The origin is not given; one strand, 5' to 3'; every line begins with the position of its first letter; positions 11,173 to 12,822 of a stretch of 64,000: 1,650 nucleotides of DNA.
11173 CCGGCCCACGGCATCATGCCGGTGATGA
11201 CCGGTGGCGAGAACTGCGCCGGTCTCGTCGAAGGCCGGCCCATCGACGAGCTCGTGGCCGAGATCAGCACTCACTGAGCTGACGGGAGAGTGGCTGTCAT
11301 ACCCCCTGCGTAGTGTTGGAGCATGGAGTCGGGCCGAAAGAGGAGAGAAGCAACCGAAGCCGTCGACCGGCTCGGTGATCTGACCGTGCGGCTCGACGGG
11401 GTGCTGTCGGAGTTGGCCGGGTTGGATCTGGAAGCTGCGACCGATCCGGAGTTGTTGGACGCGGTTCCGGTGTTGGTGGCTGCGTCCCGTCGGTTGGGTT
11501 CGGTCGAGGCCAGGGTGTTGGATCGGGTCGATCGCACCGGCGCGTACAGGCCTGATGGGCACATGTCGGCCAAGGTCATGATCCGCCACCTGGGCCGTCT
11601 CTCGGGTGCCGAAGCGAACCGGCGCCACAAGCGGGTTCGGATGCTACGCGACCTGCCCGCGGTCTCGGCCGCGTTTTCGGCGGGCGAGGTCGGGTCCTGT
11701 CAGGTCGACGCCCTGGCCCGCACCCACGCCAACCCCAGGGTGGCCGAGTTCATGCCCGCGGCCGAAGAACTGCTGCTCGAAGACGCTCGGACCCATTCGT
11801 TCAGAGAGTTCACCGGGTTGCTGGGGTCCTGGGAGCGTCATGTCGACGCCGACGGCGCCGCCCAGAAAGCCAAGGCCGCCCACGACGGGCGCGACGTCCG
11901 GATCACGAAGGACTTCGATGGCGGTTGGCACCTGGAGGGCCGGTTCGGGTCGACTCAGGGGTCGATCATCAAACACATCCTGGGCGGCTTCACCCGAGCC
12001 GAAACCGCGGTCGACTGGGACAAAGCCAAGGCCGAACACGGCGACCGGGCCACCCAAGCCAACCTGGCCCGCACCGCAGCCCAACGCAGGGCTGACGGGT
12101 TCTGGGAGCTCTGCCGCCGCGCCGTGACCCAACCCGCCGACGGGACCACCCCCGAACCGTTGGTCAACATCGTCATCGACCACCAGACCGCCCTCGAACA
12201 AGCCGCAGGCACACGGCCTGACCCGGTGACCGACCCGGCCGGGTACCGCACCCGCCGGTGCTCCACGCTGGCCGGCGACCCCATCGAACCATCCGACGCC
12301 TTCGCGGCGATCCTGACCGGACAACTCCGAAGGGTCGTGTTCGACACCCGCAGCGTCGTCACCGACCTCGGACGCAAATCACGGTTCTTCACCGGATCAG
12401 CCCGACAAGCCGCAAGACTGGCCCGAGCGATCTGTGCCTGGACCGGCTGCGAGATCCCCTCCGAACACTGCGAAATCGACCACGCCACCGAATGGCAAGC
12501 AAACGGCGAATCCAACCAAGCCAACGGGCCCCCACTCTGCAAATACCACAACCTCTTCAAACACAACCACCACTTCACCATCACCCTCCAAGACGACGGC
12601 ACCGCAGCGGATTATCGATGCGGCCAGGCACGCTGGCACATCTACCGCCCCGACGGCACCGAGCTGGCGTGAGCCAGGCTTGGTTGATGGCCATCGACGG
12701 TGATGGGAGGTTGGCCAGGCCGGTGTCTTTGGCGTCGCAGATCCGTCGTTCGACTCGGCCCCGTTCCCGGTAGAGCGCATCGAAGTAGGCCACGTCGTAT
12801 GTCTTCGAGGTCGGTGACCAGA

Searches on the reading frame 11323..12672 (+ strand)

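Call 18: search_protein_families(library=pfam, proteins=[window:11323-12672:+], max_evalue=0.00001)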
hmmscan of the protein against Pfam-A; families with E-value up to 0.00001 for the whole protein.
window:11323-12672:+ (449 aa): 1 family
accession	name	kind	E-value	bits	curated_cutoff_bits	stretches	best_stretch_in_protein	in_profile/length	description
PF02720.22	DUF222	-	6.4e-14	52.4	24.4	1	51-298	7-250/306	Domain of unknown function (DUF222)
